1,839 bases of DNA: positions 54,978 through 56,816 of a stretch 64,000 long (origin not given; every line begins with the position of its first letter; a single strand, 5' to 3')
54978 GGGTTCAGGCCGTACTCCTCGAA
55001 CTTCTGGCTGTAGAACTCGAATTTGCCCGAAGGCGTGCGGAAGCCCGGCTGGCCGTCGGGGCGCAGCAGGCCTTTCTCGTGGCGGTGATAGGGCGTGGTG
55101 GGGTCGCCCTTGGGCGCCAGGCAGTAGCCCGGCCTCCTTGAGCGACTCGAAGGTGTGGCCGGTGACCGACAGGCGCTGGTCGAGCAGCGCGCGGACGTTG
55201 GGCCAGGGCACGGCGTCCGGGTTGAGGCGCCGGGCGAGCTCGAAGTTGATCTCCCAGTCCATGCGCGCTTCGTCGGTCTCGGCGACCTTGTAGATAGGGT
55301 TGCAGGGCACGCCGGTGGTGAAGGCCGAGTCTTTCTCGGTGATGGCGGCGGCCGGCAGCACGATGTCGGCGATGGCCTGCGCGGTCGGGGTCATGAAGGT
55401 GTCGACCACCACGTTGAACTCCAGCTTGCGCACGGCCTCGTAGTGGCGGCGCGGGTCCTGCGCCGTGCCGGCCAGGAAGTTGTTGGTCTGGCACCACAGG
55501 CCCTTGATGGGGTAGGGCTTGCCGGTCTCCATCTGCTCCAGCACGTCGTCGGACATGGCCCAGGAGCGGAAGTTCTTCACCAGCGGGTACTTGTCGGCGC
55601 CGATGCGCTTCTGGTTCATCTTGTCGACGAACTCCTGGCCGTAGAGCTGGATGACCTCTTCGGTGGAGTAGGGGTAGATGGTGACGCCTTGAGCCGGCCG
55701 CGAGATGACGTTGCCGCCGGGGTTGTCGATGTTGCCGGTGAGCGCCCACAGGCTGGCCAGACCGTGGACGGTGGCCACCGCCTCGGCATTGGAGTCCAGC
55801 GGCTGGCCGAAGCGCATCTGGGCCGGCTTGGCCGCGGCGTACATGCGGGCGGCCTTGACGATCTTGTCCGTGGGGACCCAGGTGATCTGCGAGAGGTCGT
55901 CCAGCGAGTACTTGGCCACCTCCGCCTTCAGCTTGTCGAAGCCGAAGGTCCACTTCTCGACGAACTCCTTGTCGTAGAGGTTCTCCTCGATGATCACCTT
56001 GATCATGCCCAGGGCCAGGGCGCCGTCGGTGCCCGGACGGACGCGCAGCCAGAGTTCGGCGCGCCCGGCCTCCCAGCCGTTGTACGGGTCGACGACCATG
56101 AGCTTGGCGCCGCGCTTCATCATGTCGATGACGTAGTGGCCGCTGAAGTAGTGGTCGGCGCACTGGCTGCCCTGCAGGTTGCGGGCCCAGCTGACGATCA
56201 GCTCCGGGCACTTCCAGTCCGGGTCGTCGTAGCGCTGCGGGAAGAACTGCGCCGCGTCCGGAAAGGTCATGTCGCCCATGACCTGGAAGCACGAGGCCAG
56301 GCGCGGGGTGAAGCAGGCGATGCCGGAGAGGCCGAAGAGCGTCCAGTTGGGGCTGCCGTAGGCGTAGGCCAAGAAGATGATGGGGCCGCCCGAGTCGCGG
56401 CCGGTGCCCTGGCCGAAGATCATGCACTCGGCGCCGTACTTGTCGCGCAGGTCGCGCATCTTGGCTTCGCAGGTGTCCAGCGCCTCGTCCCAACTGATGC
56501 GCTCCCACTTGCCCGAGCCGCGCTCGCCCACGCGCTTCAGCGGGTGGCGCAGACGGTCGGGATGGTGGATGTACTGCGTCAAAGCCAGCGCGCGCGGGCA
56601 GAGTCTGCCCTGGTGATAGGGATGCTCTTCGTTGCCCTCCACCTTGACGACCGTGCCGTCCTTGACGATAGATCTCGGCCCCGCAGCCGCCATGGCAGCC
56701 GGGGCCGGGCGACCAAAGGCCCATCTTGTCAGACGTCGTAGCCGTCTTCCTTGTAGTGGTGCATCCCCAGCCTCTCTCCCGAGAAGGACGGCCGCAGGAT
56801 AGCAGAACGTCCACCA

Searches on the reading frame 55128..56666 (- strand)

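Call 25: search_protein_families(library=pfam, proteins=[window:55128-56666:-], max_evalue=0.001)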
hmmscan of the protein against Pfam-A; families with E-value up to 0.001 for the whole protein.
seq(513 aa): 2 families
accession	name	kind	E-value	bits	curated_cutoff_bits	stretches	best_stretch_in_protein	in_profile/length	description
PF00384.28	Molybdopterin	-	9.4e-34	117.4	24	1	38-479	1-352/353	Molybdopterin oxidoreductase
PF04879.21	Molybdop_Fe4S4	-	5.1e-06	26.8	22.7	1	1-35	21-55/55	Molybdopterin oxidoreductase Fe4S4 domain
